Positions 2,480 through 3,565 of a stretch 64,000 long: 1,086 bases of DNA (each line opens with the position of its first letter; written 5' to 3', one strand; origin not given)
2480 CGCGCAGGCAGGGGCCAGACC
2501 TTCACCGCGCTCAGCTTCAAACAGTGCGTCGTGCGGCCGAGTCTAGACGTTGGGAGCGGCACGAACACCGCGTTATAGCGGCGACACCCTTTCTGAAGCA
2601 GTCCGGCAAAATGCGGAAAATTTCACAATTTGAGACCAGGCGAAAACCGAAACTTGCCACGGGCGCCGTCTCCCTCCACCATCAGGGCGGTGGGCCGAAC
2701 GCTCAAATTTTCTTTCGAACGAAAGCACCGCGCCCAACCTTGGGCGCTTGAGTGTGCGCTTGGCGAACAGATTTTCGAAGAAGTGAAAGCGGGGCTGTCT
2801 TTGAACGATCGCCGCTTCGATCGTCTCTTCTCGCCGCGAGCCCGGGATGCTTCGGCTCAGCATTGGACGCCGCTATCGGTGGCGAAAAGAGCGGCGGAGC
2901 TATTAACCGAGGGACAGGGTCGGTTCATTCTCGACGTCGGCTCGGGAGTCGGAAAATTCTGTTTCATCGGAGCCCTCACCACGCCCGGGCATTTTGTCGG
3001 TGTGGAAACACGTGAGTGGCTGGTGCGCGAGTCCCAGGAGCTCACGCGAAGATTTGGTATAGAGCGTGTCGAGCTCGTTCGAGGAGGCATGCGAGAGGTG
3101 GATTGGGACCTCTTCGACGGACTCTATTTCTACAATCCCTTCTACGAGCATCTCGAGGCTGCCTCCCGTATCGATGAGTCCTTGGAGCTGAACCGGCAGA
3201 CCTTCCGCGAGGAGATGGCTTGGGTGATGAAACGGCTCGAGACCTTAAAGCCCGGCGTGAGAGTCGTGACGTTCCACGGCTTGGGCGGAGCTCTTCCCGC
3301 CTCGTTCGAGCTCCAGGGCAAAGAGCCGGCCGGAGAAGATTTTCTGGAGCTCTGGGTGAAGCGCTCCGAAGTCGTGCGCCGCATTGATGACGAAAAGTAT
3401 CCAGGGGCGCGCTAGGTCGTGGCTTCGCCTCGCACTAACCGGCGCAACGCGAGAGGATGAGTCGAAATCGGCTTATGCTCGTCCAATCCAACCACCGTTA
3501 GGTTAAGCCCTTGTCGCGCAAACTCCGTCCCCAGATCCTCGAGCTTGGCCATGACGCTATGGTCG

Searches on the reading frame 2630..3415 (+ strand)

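Call 42: search_protein_families(library=pfam, proteins=[window:2630-3415:+], max_evalue=0.001)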
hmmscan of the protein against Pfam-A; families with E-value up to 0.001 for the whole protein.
window:2630-3415:+ (261 aa): 3 families
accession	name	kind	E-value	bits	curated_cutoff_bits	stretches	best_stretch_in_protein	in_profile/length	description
PF13847.12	Methyltransf_31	-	3.4e-06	27.2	27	1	100-160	7-71/145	Methyltransferase domain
PF13649.12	Methyltransf_25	-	0.00033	21.7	27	1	100-177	1-79/97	Methyltransferase domain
PF01135.25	PCMT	-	0.00052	20.3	20.3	1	87-152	64-131/210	Protein-L-isoaspartate(D-aspartate) O-methyltransferase (PCMT)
